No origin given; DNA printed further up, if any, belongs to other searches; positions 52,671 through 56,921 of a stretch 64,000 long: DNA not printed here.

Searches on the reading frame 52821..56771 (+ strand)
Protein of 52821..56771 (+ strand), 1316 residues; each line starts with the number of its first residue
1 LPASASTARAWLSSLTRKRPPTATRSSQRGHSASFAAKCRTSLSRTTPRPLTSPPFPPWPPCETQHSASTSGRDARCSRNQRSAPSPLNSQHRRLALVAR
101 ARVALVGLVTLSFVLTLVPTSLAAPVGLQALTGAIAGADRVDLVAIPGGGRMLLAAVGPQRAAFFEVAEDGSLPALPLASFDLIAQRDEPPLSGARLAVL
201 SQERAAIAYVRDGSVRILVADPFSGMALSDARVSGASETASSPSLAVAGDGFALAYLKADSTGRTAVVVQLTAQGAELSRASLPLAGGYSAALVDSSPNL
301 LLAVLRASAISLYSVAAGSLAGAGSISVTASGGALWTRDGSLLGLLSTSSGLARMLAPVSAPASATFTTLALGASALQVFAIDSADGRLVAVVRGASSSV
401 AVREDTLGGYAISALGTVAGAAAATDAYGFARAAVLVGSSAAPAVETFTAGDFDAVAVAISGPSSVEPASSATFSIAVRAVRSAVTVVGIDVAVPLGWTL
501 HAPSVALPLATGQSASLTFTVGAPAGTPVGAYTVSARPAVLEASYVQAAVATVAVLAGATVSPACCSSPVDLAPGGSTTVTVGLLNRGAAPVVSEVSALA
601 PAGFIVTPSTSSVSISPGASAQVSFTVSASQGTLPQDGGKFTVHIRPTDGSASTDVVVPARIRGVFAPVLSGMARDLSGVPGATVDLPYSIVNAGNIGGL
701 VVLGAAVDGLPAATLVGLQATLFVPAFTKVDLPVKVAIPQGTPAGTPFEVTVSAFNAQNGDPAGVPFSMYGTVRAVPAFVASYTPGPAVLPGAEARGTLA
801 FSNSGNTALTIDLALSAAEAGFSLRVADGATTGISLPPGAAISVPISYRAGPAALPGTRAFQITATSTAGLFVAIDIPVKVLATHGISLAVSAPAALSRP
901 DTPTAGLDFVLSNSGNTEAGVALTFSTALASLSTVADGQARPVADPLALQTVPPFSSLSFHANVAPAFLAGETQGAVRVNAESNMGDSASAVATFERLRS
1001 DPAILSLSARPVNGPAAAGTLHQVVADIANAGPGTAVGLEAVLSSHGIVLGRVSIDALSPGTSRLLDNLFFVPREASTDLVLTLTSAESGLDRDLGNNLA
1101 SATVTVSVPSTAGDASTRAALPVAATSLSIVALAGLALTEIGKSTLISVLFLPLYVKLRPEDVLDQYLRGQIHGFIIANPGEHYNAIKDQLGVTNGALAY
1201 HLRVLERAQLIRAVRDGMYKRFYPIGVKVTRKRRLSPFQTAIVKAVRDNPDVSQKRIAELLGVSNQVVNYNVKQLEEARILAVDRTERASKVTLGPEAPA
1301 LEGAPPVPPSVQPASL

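Call 83: search_protein_families(library=pfam, proteins=[window:52821-56771:+], max_evalue=0.00001)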
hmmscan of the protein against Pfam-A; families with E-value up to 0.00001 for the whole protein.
window:52821-56771:+ (1316 aa): 6 families
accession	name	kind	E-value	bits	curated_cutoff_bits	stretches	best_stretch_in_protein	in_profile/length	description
PF13412.12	HTH_24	-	1.4e-12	47.4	21.9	1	1238-1278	4-44/48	Winged helix-turn-helix DNA-binding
PF10633.15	NPCBM_assoc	-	1.5e-10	41.5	24.4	1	482-537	18-74/78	NPCBM-associated, NEW3 domain of alpha-galactosidase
PF24266.1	HTH_HVO_0163_N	-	1e-09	38.7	31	1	1169-1233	4-68/70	HVO_0163, N-terminal HTH domain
PF12840.13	HTH_20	-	1.2e-09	38.4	27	0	1254-1283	21-50/51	Helix-turn-helix domain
PF11614.14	FixG_C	-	8.5e-08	32.8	25.6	0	581-650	36-105/119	IG-like fold at C-terminal of FixG, putative oxidoreductase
PF12802.13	MarR_2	-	1.4e-07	32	27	0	1240-1282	8-51/61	MarR family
